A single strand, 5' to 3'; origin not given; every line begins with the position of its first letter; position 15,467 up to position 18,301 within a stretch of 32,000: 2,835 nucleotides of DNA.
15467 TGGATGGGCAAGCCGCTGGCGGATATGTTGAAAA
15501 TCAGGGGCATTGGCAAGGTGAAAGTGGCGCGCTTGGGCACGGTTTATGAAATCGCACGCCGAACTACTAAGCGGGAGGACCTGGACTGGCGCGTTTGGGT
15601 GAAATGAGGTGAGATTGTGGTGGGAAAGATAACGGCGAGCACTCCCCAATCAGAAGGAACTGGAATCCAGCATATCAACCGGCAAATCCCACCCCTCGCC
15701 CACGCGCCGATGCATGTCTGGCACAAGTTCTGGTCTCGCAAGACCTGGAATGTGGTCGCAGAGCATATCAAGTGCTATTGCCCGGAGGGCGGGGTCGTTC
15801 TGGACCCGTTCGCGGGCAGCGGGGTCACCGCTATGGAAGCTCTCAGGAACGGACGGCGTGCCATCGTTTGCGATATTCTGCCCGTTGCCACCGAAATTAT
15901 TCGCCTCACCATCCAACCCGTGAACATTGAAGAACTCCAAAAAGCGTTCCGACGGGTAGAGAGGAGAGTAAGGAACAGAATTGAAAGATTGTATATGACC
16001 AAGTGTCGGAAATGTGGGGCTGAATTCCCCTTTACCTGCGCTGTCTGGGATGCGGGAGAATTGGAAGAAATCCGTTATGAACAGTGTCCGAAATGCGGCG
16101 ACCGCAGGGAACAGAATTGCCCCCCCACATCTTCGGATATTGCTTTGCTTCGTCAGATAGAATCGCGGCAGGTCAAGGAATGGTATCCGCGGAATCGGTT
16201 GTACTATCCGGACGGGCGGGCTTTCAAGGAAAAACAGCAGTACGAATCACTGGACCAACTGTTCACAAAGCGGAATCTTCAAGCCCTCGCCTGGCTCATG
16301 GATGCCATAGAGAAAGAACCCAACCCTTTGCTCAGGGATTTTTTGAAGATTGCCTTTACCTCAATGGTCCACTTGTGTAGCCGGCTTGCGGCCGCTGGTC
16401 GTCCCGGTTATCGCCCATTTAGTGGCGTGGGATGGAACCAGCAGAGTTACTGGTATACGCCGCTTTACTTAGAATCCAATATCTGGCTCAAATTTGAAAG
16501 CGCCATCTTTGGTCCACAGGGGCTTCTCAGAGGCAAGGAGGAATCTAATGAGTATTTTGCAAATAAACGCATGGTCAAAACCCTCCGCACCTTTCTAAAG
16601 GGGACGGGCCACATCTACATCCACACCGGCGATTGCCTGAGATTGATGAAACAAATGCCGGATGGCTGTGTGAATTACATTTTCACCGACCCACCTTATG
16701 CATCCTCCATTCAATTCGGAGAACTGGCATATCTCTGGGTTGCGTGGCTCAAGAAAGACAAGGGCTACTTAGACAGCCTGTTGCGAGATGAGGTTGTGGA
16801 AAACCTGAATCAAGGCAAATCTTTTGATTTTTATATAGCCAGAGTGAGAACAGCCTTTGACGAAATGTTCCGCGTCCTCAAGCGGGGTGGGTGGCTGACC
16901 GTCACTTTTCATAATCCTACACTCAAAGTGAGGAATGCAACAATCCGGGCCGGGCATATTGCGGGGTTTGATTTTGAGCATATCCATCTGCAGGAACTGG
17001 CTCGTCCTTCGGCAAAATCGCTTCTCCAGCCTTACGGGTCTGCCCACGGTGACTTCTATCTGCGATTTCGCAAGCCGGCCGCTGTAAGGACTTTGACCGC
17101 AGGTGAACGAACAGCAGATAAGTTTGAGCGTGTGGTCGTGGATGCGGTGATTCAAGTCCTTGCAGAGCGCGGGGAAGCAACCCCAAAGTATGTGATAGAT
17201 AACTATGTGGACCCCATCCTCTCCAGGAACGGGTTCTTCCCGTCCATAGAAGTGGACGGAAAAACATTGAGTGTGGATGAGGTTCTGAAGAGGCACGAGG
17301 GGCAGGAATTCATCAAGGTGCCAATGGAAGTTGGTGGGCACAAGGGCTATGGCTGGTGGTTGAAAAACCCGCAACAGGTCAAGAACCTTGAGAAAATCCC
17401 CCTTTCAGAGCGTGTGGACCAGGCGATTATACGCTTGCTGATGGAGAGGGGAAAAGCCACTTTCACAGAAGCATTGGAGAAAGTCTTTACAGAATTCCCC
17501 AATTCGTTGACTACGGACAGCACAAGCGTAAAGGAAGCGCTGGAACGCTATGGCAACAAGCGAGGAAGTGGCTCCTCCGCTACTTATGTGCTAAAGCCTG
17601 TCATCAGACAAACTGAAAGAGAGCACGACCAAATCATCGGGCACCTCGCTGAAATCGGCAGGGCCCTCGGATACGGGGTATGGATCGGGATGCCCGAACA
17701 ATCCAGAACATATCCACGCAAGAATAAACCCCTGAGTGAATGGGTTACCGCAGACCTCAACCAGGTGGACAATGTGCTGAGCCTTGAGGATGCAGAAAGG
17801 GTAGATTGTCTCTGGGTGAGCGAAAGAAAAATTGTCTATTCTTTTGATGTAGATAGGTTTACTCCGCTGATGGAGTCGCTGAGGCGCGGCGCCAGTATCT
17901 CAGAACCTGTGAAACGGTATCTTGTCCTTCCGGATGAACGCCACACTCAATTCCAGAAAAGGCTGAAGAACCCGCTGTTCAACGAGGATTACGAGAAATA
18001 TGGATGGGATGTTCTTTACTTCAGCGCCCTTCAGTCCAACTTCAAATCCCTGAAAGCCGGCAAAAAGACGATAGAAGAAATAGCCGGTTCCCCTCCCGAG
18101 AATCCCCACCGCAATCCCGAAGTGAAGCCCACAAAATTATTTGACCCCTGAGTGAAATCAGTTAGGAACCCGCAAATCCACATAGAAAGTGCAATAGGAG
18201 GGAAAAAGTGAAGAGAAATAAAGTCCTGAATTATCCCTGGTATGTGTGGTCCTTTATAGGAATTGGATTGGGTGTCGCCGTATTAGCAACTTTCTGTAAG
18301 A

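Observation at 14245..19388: Candidate undescribed modification/defence-like island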

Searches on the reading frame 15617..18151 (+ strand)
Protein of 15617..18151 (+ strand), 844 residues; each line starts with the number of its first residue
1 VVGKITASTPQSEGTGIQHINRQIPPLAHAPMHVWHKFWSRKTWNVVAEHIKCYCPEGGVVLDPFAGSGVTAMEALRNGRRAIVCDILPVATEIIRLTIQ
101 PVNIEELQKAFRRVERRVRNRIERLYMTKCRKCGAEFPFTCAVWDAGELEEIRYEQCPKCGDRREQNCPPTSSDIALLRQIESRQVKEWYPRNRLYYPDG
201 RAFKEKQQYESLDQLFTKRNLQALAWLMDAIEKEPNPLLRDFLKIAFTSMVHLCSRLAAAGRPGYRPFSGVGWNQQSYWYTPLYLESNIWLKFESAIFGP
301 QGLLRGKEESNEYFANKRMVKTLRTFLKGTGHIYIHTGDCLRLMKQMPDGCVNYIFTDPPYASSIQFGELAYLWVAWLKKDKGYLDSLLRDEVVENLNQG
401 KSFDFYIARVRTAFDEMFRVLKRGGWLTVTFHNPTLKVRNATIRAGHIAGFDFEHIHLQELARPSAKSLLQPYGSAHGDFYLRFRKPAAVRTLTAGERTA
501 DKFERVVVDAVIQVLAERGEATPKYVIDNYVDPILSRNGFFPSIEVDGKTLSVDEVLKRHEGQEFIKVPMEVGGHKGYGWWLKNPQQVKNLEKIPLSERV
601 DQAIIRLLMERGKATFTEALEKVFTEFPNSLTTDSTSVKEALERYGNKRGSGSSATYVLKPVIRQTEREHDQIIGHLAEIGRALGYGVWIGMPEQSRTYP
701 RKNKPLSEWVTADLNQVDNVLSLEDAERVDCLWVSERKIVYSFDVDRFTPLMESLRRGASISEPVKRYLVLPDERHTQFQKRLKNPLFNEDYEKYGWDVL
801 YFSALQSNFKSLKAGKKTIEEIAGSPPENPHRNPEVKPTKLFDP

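Call 3: search_protein_families(library=pfam, proteins=[window:15617-18151:+], max_evalue=0.1)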
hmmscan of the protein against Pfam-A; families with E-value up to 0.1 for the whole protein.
window:15617-18151:+ (844 aa): 7 families
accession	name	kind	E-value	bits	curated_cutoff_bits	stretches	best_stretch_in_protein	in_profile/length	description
PF01555.25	N6_N4_Mtase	-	2.7e-18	67.2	26.7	2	45-94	169-218/221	DNA methylase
PF03602.21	Cons_hypoth95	-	3.7e-08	33.7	24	1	57-113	41-99/182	Conserved hypothetical protein 95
PF02086.21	MethyltransfD12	-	2.3e-07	31.3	22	1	48-127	9-90/253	D12 class N6 adenine-specific DNA methyltransferase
PF12172.15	zf-ChsH2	-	0.0037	17.5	23.2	0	123-135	7-19/37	ChsH2, rubredoxin-like zinc ribbon domain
PF13649.12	Methyltransf_25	-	0.016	16.3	27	0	61-111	1-55/97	Methyltransferase domain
PF08241.18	Methyltransf_11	-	0.018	16.1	21.2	0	406-428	72-94/95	Methyltransferase domain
PF01170.24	UPF0020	-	0.066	13.3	22.3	0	57-83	28-54/197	RMKL-like, methyltransferase domain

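Call 4: search_protein_families(library=padloc, proteins=[window:15617-18151:+], max_evalue=0.1)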
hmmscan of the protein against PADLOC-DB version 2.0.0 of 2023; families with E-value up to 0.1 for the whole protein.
window:15617-18151:+ (844 aa): 71 families (the best 25 are shown)
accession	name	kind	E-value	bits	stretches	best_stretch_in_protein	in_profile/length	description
PDLC02541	PglX|PglXI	-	2.3e-37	126.6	2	167-451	334-588/919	PglXI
PDLC03312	MTase_II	-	1.9e-34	116.6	3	345-507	1122-1286/1344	Type II methyltransferase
PDLC03367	MTase_II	-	5.1e-32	109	2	27-128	11-112/633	Type II methyltransferase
PDLC03319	MTase_II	-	4.9e-28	96.2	1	36-456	2-391/503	Type II methyltransferase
PDLC03346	MTase_II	-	1.8e-26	90.2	1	161-456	442-707/1068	Type II methyltransferase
PDLC03353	MTase_II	-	1.3e-15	55.7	2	48-99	199-250/260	Type II methyltransferase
PDLC03371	MTase_II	-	7.6e-15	53.1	2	40-87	193-240/260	Type II methyltransferase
PDLC03299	MTase_II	-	8.1e-14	49.8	2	46-107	204-268/296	Type II methyltransferase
PDLC03228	MTase_II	-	1.2e-13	49.5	2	48-89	154-195/227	Type II methyltransferase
PDLC03320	MTase_II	-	2.7e-13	47.8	2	41-102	216-277/289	Type II methyltransferase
PDLC03239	MTase_II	-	2.8e-13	47.4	2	346-437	279-375/442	Type II methyltransferase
PDLC03387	MTase_II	-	3.1e-13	47.5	2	46-88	222-264/289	Type II methyltransferase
PDLC04134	mad2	-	1.8e-12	44.9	2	316-438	322-403/492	mads_2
PDLC03265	MTase_II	-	2.8e-12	44.7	2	40-99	269-328/333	Type II methyltransferase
PDLC03224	MTase_II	-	5.5e-12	43.3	1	30-130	65-170/481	Type II methyltransferase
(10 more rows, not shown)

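Call 5: search_protein_families(library=ncbifam, proteins=[window:15617-18151:+], max_evalue=0.1)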
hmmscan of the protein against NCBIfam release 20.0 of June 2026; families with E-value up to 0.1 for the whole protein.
window:15617-18151:+ (844 aa): 8 families
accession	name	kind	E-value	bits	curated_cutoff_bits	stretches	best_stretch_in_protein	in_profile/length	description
NF010253.0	PRK13699.1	subfamily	3.8e-12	46.4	244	2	47-88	153-194/226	DNA methyltransferase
NF008572.0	PRK11524.1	equivalog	1.8e-10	40.4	292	2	332-374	14-56/294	adenine-specific DNA-methyltransferase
NF050803.1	DnaMtaseCcrMCaul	equivalog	2.2e-10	40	830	2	335-433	6-93/350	adenine-specific DNA-methyltransferase CcrM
NF042963.1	DUF1156_antiphage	equivalog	3.8e-07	28.6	1000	1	353-431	575-653/960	anti-phage-associated DUF1156 domain-containing protein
TIGR00095.1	TIGR00095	equivalog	0.0016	18.1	117.5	0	59-115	54-111/194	16S rRNA (guanine(966)-N(2))-methyltransferase RsmD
TIGR00571.1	dam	subfamily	0.0026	17.5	114.85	0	48-88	15-54/267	Dam family site-specific DNA-(adenine-N6)-methyltransferase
TIGR01177.1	TIGR01177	hypoth_equivalog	0.028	13.8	316.55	0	57-87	182-212/330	TIGR01177 family methyltransferase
NF011528.0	PRK14968.1-2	equivalog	0.064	12.8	171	0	57-100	38-81/205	putative methyltransferase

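Call 11: find_homologous_proteins(query=window:15617-18151:+)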
Query window:15617-18151:+ (844 aa): 1824 proteins with E <= 0.001 among 8000 candidates; the best 120 are listed.
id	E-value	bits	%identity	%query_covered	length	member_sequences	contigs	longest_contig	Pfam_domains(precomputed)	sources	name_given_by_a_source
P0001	0.0e+0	1987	100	100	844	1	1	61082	PF03602.22,PF02086.22,PF27126.1,PF01555.25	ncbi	-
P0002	0.0e+0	1319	68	95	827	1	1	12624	PF02086.22,PF27126.1,PF01555.25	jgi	jgi:tRNA G10 N-methylase Trm11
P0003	0.0e+0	1218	61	98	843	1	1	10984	PF02086.22,PF01170.25,PF27126.1,PF01555.25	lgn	-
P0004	0.0e+0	1029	79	66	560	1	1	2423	PF27126.1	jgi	-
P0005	0.0e+0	1021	54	94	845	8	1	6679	PF03602.22,PF02086.22,PF27126.1,PF01555.25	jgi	-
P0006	0.0e+0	1018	55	95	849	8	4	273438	PF03602.22,PF02086.22,PF27126.1,PF01555.25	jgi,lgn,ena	-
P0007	0.0e+0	1017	53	97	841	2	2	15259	PF03602.22,PF02086.22,PF27126.1,PF01555.25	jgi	jgi:16S rRNA G966 N2-methylase RsmD/DNA-directed RNA polymerase subunit RPC12/RpoP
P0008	0.0e+0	1015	55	95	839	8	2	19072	PF03602.22,PF02086.22,PF27126.1,PF01555.25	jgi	jgi:16S rRNA G966 N2-methylase RsmD/DNA-directed RNA polymerase subunit RPC12/RpoP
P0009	1.3e-298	1011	53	97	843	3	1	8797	PF03602.22,PF02086.22,PF27126.1,PF01555.25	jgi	jgi:16S rRNA G966 N2-methylase RsmD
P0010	5.1e-298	1009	54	94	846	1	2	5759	PF02086.22,PF27126.1,PF01555.25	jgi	-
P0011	7.6e-298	1008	55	94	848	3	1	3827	PF03602.22,PF02086.22,PF27126.1,PF01555.25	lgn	-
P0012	4.0e-297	1006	53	95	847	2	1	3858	PF03602.22,PF02086.22,PF27126.1,PF01555.25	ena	-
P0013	4.5e-297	1006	53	98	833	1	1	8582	PF03602.22,PF02086.22,PF27126.1,PF01555.25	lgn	-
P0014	5.0e-296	1002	53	96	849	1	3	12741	PF03602.22,PF02086.22,PF27126.1,PF01555.25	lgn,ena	-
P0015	3.6e-295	999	54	94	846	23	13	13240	PF03602.22,PF02086.22,PF27126.1,PF01555.25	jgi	-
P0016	4.1e-295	999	53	97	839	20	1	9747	PF03602.22,PF02086.22,PF27126.1,PF01555.25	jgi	jgi:16S rRNA G966 N2-methylase RsmD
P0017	8.6e-295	998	54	95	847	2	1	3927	PF03602.22,PF02086.22,PF27126.1,PF01555.25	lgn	-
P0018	1.4e-294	998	53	97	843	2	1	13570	PF03602.22,PF02086.22,PF27126.1,PF01555.25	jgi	jgi:transcription elongation factor Elf1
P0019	1.5e-294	997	53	99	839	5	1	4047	PF03602.22,PF02086.22,PF27126.1,PF01555.25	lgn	-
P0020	1.2e-292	991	54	95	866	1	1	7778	PF03602.22,PF02086.22,PF27126.1,PF01555.25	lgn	-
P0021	1.4e-292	991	53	92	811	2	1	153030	PF03602.22,PF02086.22,PF27126.1,PF01555.25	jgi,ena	-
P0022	3.1e-292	990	53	95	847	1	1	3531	PF03602.22,PF02086.22,PF27126.1,PF01555.25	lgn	-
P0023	1.0e-290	985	52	97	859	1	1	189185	PF03602.22,PF02086.22,PF27126.1,PF01555.25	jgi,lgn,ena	-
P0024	1.1e-290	985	53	97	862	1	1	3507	PF02086.22,PF27126.1,PF01555.25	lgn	-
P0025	1.4e-290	984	53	96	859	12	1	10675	PF03602.22,PF02086.22,PF27126.1,PF01555.25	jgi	-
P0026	2.6e-290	983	51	100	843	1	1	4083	PF03602.22,PF02086.22,PF27126.1,PF01555.25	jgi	jgi:16S rRNA G966 N2-methylase RsmD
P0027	4.0e-290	983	52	100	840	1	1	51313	PF03602.22,PF02086.22,PF27126.1,PF01555.25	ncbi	-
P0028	9.1e-290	982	53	94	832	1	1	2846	PF03602.22,PF02086.22,PF27126.1,PF01555.25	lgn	-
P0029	1.6e-289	981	54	92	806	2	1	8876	PF03602.22,PF02086.22,PF27126.1,PF01555.25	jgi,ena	-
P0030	3.1e-289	980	54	97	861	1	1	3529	PF03602.22,PF02086.22,PF27126.1,PF01555.25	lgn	-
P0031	5.0e-289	979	51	98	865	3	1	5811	PF03602.22,PF02086.22,PF27126.1,PF01555.25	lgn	-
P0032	2.2e-288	977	51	98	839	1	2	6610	PF03602.22,PF02086.22,PF27126.1,PF01555.25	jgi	jgi:DNA modification methylase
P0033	4.9e-288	976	52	98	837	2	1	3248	PF03602.22,PF02086.22,PF27126.1,PF01555.25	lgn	-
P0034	5.2e-288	976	53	95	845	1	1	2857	PF03602.22,PF02086.22,PF27126.1,PF01555.25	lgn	-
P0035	5.6e-288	976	54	92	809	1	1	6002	PF03602.22,PF02086.22,PF27126.1,PF01555.25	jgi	jgi:16S rRNA G966 N2-methylase RsmD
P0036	7.9e-287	972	52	97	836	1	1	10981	PF03602.22,PF02086.22,PF27126.1,PF01555.25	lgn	-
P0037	1.4e-286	971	53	95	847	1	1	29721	PF03602.22,PF27126.1,PF01555.25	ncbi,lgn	-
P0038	1.9e-286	971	52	97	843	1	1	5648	PF03602.22,PF02086.22,PF27126.1,PF01555.25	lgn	-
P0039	4.0e-286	969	52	98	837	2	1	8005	PF03602.22,PF02086.22,PF27126.1,PF01555.25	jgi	-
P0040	4.8e-286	969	53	96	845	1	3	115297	PF03602.22,PF02086.22,PF27126.1,PF01555.25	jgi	jgi:16S rRNA G966 N2-methylase RsmD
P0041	1.1e-285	968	52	96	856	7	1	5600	PF03602.22,PF02086.22,PF27126.1,PF01555.25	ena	-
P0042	1.4e-285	968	53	94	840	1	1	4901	PF03602.22,PF02086.22,PF27126.1,PF01555.25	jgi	-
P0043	1.4e-285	968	51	97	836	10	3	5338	PF02086.22,PF27126.1,PF01555.25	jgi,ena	-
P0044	4.5e-285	966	53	97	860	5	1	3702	PF03602.22,PF02086.22,PF27126.1,PF01555.25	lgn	-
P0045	6.4e-285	966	53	94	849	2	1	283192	PF03602.22,PF02086.22,PF27126.1,PF01555.25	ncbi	ncbi:MAG: DNA methyltransferase [Candidatus Zixiibacteriota bacterium]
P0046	7.6e-285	965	52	97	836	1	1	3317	PF03602.22,PF02086.22,PF27126.1,PF01555.25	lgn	-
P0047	7.7e-285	965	51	95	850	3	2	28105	PF03602.22,PF02086.22,PF27126.1,PF01555.25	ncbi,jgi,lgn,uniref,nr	ncbi:hypothetical protein E3J62_00395 [candidate division TA06 bacterium]|uniref:DNA methylase N-4/N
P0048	1.1e-284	965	52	95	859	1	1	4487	PF03602.22,PF02086.22,PF27126.1,PF01555.25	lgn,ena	-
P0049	1.2e-284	965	52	95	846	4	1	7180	PF03602.22,PF02086.22,PF27126.1,PF01555.25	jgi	-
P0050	1.9e-284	964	52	96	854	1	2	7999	PF03602.22,PF02086.22,PF27126.1,PF01555.25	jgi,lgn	-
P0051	2.5e-284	964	53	96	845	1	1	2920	PF03602.22,PF02086.22,PF27126.1,PF01555.25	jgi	jgi:16S rRNA G966 N2-methylase RsmD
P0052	3.1e-284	963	53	94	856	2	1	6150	PF03602.22,PF02086.22,PF27126.1,PF01555.25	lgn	-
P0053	4.0e-284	963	53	95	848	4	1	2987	PF03602.22,PF02086.22,PF27126.1,PF01555.25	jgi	jgi:DNA modification methylase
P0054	4.5e-284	963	53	93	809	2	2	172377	PF03602.22,PF02086.22,PF27126.1,PF01555.25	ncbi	-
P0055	4.7e-284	963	53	92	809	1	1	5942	PF03602.22,PF02086.22,PF27126.1,PF01555.25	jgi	jgi:16S rRNA G966 N2-methylase RsmD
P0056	1.1e-283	961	52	96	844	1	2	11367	PF03602.22,PF02086.22,PF27126.1,PF01555.25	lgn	-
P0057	1.2e-283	961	52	96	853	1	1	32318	PF03602.22,PF02086.22,PF27126.1,PF01555.25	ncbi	ncbi:MAG: DNA methyltransferase [Planctomycetota bacterium]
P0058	1.2e-283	961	51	96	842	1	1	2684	PF03602.22,PF02086.22,PF27126.1,PF01555.25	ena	-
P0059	2.0e-283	961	52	97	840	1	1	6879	PF03602.22,PF02086.22,PF27126.1,PF01555.25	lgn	-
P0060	2.3e-283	960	51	98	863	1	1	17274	PF02086.22,PF27126.1,PF01555.25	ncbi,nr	ncbi:MAG: DNA adenine methylase [Elusimicrobia bacterium]|nr:DNA adenine methylase [Elusimicrobiota 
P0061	2.4e-283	960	52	97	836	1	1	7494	PF03602.22,PF02086.22,PF27126.1,PF01555.25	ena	-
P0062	2.5e-283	960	52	95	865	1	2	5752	PF03602.22,PF02086.22,PF27126.1,PF01555.25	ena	-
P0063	2.6e-283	960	51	95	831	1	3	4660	PF03602.22,PF02086.22,PF27126.1,PF01555.25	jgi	-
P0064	2.7e-283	960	51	95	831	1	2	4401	PF03602.22,PF02086.22,PF27126.1,PF01555.25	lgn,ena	-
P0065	2.7e-283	960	53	94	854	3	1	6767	PF03602.22,PF02086.22,PF27126.1,PF01555.25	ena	-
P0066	2.8e-283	960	51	98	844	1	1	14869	PF02086.22,PF27126.1,PF01555.25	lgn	-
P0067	3.0e-283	960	52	95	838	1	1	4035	PF03602.22,PF02086.22,PF27126.1,PF01555.25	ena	-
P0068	3.7e-283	960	51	95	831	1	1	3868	PF03602.22,PF02086.22,PF27126.1,PF01555.25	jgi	-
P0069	3.9e-283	960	51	95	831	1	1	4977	PF03602.22,PF02086.22,PF27126.1,PF01555.25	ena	-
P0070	4.1e-283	960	52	94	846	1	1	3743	PF03602.22,PF02086.22,PF27126.1,PF01555.25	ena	-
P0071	1.0e-282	958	52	96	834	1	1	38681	PF03602.22,PF02086.22,PF27126.1,PF01555.25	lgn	-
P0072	1.0e-282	958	53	94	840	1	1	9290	PF03602.22,PF02086.22,PF27126.1,PF01555.25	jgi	-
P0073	1.0e-282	958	52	97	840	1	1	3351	PF03602.22,PF02086.22,PF27126.1,PF01555.25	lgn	-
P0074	1.4e-282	958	51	95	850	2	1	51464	PF03602.22,PF02086.22,PF27126.1,PF01555.25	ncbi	-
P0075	1.7e-282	958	51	96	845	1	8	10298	PF03602.22,PF02086.22,PF27126.1,PF01555.25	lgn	-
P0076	1.7e-282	958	51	96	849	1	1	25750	PF02086.22,PF27126.1,PF01555.25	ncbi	-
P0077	1.8e-282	957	52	95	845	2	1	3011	PF03602.22,PF02086.22,PF27126.1,PF01555.25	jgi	-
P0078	1.9e-282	957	51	95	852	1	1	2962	PF03602.22,PF02086.22,PF27126.1,PF01555.25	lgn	-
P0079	1.9e-282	957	51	97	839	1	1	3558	PF03602.22,PF02086.22,PF27126.1,PF01555.25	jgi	jgi:16S rRNA G966 N2-methylase RsmD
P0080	1.9e-282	957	53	92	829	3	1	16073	PF03602.22,PF02086.22,PF27126.1,PF01555.25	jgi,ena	-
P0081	2.5e-282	957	51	97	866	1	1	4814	PF03602.22,PF02086.22,PF27126.1,PF01555.25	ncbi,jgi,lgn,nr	ncbi:DNA adenine methylase [Candidatus Sumerlaeota bacterium]|nr:DNA adenine methylase [Candidatus S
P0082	2.6e-282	957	53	95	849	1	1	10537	PF03602.22,PF02086.22,PF27126.1,PF01555.25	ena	-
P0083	3.2e-282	957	51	95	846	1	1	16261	PF03602.22,PF02086.22,PF27126.1,PF01555.25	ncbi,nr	ncbi:MAG: DNA adenine methylase [Nitrospirae bacterium]|nr:DNA adenine methylase [Nitrospirota bacte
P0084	3.4e-282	957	51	95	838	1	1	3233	PF03602.22,PF02086.22,PF27126.1,PF01555.25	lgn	-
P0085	4.6e-282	956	50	96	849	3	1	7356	PF03602.22,PF02086.22,PF27126.1,PF01555.25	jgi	-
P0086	5.5e-282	956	51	96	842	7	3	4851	PF03602.22,PF02086.22,PF27126.1,PF01555.25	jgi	-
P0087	6.5e-282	956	52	96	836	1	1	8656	PF02086.22,PF27126.1,PF01555.25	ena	-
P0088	7.6e-282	955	52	95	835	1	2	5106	PF03602.22,PF02086.22,PF27126.1,PF01555.25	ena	-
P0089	7.9e-282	955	52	95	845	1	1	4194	PF03602.22,PF02086.22,PF27126.1,PF01555.25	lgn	-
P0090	1.0e-281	955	51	96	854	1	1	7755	PF03602.22,PF02086.22,PF27126.1,PF01555.25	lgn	-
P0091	1.1e-281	955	50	96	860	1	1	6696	PF02086.22,PF27126.1,PF01555.25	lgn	-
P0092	1.1e-281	955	52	94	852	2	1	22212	PF02086.22,PF27126.1,PF01555.25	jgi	jgi:16S rRNA G966 N2-methylase RsmD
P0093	1.1e-281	955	52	95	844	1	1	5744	PF03602.22,PF02086.22,PF27126.1,PF01555.25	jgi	jgi:hypothetical protein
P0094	1.3e-281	955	51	96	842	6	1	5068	PF03602.22,PF02086.22,PF27126.1,PF01555.25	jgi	jgi:DNA modification methylase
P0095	1.4e-281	954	51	95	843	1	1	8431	PF02086.22,PF27126.1,PF01555.25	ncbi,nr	ncbi:MAG: DNA adenine methylase [Deltaproteobacteria bacterium]|nr:DNA adenine methylase [Deltaprote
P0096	1.4e-281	954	51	95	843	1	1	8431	PF02086.22,PF27126.1,PF01555.25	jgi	-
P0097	1.5e-281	954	52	93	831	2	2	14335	PF03602.22,PF02086.22,PF27126.1,PF01555.25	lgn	-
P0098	1.5e-281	954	52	95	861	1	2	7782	PF03602.22,PF02086.22,PF27126.1,PF01555.25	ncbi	ncbi:MAG: DNA methyltransferase [Candidatus Binatia bacterium]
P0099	1.8e-281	954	51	97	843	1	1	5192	PF03602.22,PF02086.22,PF27126.1,PF01555.25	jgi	jgi:16S rRNA G966 N2-methylase RsmD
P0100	2.3e-281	954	51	97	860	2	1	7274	PF03602.22,PF02086.22,PF27126.1,PF01555.25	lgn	-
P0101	2.3e-281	954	51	95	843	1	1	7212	PF03602.22,PF02086.22,PF27126.1,PF01555.25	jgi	-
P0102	3.0e-281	953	51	98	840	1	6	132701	PF03602.22,PF02086.22,PF27126.1,PF01555.25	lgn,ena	-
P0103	3.1e-281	953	52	95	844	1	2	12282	PF02086.22,PF27126.1,PF01555.25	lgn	-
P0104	3.2e-281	953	50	99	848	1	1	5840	PF03602.22,PF02086.22,PF27126.1,PF01555.25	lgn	-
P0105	5.2e-281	953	53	94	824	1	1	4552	PF03602.22,PF02086.22,PF27126.1,PF01555.25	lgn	-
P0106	5.8e-281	952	51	96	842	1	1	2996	PF02086.22,PF27126.1,PF01555.25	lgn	-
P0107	6.8e-281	952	50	98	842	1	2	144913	PF03602.22,PF02086.22,PF27126.1,PF01555.25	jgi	jgi:DNA modification methylase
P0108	7.1e-281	952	51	95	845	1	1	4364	PF02086.22,PF27126.1,PF01555.25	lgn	-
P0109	8.4e-281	952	52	95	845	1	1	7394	PF03602.22,PF02086.22,PF27126.1,PF01555.25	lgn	-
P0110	1.0e-280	952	52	95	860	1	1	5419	PF02086.22,PF27126.1,PF01555.25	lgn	-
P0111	1.6e-280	951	52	96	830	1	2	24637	PF03602.22,PF02086.22,PF27126.1,PF01555.25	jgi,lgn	-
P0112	1.7e-280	951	51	95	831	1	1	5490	PF03602.22,PF02086.22,PF27126.1,PF01555.25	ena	-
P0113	1.9e-280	951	52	94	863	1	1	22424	PF03602.22,PF02086.22,PF27126.1,PF01555.25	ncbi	-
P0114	2.2e-280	951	54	93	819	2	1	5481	PF03602.22,PF02086.22,PF27126.1,PF01555.25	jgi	jgi:16S rRNA G966 N2-methylase RsmD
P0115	2.2e-280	951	51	96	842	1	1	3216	PF03602.22,PF02086.22,PF27126.1,PF01555.25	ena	-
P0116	2.7e-280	950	51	94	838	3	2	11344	PF03602.22,PF02086.22,PF27126.1,PF01555.25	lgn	-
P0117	4.0e-280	950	52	95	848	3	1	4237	PF03602.22,PF02086.22,PF27126.1,PF01555.25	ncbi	-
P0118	4.2e-280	950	51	94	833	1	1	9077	PF03602.22,PF02086.22,PF27126.1,PF01555.25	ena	-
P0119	4.3e-280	950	52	93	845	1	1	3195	PF03602.22,PF02086.22,PF27126.1,PF01555.25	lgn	-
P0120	4.9e-280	949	52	97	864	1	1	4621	PF03602.22,PF02086.22,PF27126.1,PF01555.25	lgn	-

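Call 12: find_encoding_contigs(protein=window:15617-18151:+, flank=10000)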
Protein window:15617-18151:+ (844 aa): no gene with exactly this product is on record in the collection.

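Call 13: find_encoding_contigs(protein=P0002, flank=8000, max_places=2)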
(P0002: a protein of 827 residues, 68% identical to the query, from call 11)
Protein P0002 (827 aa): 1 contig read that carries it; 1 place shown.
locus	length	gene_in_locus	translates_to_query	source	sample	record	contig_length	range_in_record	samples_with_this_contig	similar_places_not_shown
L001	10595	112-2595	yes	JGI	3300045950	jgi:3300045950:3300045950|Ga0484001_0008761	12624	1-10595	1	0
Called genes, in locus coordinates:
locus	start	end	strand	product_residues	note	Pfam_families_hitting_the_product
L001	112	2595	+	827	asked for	PF01555:N6_N4_Mtase, PF02086:MethyltransfD12 (weak), PF27126:NmeDI_C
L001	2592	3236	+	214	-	-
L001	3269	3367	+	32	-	-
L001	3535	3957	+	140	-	-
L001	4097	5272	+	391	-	PF02683:DsbD_TM, PF00578:AhpC-TSA, PF08534:Redoxin, PF00085:Thioredoxin (weak), PF13905:Thioredoxin_8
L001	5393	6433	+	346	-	PF03602:Cons_hypoth95 (faint), PF01555:N6_N4_Mtase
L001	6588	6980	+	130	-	-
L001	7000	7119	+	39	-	-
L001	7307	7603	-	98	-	PF07978:NIPSNAP (weak)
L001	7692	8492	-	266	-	-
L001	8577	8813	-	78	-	-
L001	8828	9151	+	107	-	-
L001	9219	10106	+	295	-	-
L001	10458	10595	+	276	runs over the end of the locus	-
